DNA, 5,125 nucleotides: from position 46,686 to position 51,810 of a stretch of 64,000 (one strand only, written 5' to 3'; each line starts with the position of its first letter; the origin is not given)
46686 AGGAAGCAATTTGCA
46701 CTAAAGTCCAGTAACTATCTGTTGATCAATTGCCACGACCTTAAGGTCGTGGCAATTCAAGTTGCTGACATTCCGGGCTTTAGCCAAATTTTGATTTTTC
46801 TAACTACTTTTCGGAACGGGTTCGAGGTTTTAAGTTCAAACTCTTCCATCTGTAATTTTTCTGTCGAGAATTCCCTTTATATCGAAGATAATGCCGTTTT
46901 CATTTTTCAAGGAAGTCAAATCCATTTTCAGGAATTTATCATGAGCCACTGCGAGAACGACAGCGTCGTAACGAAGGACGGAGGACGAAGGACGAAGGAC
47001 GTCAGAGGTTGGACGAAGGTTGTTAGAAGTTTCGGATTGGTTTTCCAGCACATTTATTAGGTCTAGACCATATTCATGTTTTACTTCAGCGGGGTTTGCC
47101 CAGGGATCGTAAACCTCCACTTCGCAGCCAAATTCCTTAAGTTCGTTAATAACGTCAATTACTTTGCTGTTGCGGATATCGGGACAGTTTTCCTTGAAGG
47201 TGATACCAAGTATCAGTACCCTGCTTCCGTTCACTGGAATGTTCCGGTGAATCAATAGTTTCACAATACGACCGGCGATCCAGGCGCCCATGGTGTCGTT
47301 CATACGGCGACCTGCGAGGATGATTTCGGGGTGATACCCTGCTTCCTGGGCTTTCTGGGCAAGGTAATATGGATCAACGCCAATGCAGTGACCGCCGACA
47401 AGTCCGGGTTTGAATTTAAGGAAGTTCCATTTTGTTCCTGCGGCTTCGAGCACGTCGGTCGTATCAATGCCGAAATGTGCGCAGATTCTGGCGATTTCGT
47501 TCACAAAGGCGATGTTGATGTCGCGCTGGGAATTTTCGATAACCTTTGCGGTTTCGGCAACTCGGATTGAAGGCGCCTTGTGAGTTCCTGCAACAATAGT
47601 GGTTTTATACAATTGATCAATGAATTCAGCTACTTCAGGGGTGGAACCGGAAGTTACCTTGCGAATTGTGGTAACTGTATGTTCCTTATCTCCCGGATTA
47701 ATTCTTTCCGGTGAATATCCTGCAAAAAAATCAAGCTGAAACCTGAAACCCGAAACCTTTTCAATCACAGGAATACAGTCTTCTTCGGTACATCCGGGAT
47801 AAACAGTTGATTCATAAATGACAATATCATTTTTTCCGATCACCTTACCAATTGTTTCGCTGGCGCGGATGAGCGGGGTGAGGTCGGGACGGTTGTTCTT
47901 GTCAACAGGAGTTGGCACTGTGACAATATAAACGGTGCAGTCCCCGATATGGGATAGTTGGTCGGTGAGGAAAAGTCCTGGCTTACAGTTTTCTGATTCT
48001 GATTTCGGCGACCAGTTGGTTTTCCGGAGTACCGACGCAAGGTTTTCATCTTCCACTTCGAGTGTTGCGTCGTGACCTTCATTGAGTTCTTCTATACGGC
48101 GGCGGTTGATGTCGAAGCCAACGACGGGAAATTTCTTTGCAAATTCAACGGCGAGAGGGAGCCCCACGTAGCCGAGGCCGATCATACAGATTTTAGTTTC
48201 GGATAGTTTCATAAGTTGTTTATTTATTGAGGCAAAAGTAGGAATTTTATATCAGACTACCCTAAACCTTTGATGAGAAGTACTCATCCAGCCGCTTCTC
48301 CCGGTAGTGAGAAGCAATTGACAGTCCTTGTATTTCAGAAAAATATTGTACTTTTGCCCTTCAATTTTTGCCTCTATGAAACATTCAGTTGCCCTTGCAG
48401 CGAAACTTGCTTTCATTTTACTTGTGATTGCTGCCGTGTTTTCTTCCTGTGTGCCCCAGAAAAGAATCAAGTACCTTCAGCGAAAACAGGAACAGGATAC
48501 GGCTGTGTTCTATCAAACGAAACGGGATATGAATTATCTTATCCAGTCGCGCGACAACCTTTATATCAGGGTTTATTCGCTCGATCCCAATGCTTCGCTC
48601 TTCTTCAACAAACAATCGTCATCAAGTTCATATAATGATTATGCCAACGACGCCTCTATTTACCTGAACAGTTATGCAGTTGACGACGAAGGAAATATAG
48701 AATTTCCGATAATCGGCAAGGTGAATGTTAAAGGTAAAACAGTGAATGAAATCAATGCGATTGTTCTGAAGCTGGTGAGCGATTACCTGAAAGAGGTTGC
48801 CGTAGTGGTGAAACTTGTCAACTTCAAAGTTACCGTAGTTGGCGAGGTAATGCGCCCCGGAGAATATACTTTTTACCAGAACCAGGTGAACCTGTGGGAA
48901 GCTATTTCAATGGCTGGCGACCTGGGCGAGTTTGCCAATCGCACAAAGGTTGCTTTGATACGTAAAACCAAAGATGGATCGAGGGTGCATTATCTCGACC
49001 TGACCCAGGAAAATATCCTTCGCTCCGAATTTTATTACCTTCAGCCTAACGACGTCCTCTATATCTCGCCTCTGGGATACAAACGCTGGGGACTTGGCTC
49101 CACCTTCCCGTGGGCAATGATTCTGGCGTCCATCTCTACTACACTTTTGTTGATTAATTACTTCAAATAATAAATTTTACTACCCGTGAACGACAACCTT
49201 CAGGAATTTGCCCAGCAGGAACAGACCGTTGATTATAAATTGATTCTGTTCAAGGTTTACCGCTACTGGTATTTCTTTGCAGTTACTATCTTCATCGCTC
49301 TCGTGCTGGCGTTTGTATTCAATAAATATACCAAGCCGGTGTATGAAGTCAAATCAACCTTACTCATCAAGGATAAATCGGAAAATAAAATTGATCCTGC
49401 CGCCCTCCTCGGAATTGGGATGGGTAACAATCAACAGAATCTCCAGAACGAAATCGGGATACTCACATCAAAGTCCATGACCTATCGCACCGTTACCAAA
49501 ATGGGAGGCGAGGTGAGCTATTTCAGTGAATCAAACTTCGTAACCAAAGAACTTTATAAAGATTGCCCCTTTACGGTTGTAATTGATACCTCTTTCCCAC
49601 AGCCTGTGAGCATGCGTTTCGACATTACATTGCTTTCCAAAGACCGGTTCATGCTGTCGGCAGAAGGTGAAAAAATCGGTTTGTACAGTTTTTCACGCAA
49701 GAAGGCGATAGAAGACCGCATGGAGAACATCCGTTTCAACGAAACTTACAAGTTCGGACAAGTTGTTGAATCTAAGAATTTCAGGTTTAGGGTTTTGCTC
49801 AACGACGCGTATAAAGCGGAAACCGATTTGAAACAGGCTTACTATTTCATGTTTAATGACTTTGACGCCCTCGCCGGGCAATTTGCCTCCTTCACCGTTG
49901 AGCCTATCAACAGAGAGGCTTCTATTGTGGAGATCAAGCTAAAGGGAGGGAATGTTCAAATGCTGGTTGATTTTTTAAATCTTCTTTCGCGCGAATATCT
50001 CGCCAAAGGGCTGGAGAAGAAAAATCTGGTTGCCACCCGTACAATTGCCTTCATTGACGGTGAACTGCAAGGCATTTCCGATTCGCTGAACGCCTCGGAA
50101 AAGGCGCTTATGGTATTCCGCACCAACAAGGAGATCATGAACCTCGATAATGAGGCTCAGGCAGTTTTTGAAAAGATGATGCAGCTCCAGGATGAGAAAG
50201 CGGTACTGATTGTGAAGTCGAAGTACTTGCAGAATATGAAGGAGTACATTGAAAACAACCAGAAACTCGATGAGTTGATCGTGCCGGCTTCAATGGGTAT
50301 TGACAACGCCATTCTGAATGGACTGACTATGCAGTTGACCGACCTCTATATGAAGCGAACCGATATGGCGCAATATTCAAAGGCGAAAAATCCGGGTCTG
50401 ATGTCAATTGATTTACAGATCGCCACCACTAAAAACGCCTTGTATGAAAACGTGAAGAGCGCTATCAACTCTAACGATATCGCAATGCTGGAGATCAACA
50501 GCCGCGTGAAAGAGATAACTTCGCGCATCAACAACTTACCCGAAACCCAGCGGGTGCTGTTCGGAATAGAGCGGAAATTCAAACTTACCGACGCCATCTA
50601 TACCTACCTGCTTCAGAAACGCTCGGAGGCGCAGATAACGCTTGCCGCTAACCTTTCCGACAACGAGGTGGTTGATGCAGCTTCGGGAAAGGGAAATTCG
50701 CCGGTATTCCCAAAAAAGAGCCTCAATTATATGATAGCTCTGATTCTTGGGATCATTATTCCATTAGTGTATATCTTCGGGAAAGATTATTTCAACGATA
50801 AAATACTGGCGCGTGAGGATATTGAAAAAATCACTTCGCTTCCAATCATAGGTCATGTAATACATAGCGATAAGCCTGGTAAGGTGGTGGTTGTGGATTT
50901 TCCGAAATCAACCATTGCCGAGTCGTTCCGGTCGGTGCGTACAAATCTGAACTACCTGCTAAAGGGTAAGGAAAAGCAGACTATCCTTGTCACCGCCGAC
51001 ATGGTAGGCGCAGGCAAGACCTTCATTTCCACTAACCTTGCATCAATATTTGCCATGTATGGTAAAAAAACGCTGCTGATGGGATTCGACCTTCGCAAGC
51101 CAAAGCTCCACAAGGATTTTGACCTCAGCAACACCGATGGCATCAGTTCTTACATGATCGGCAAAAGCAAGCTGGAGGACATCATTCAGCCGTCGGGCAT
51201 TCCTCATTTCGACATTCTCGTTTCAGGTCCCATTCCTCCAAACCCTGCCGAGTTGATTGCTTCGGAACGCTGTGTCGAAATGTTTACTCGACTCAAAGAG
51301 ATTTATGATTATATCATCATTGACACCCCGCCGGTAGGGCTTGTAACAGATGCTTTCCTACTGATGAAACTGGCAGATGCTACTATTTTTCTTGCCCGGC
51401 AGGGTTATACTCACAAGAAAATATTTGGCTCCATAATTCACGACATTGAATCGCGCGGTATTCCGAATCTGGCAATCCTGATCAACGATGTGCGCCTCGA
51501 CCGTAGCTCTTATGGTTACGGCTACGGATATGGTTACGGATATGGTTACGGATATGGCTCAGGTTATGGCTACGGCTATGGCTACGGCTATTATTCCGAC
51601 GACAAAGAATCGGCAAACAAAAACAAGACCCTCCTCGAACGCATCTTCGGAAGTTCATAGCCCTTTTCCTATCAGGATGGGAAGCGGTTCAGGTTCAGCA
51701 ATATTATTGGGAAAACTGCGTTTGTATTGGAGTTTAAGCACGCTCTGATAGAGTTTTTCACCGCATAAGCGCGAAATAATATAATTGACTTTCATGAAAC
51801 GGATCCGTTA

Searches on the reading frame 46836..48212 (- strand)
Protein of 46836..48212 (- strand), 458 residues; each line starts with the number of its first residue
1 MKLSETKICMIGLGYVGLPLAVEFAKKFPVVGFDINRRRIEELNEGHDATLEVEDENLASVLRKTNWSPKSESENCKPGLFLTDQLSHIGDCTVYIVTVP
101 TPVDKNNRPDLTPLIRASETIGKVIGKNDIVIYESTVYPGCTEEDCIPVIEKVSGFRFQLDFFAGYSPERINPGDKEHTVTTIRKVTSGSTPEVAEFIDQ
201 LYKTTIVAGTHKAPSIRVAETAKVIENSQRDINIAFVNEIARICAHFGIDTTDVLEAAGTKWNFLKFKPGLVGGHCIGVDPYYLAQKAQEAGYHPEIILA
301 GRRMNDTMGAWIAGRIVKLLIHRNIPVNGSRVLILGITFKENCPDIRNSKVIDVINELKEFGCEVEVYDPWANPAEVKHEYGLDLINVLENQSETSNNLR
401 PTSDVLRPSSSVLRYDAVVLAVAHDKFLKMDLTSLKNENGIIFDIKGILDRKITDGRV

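Call 89: search_protein_families(library=pfam, proteins=[window:46836-48212:-], max_evalue=0.00001)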
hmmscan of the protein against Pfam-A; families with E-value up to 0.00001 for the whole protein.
window:46836-48212:- (458 aa): 3 families
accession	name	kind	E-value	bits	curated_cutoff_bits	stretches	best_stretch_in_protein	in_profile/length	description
PF03721.20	UDPG_MGDP_dh_N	-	3.1e-32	112.1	27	1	7-196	2-181/187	UDP-glucose/GDP-mannose dehydrogenase family, NAD binding domain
PF00984.24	UDPG_MGDP_dh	-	3.1e-27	95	25.4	1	218-306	2-93/94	UDP-glucose/GDP-mannose dehydrogenase family, central domain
PF03720.21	UDPG_MGDP_dh_C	-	2.4e-25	89.3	30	1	333-451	1-103/103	UDP-glucose/GDP-mannose dehydrogenase family, UDP binding domain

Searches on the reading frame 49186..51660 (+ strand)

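Call 89: search_protein_families(library=pfam, proteins=[window:49186-51660:+], max_evalue=0.00001)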
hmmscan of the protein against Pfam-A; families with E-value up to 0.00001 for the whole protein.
window:49186-51660:+ (824 aa): 2 families
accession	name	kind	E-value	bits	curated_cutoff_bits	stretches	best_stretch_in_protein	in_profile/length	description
PF13807.11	GNVR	-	2e-10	40.9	27.7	1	454-533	2-80/82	G-rich domain on putative tyrosine kinase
PF13614.12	AAA_31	-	4.2e-10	40.3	27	1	599-725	3-137/177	AAA domain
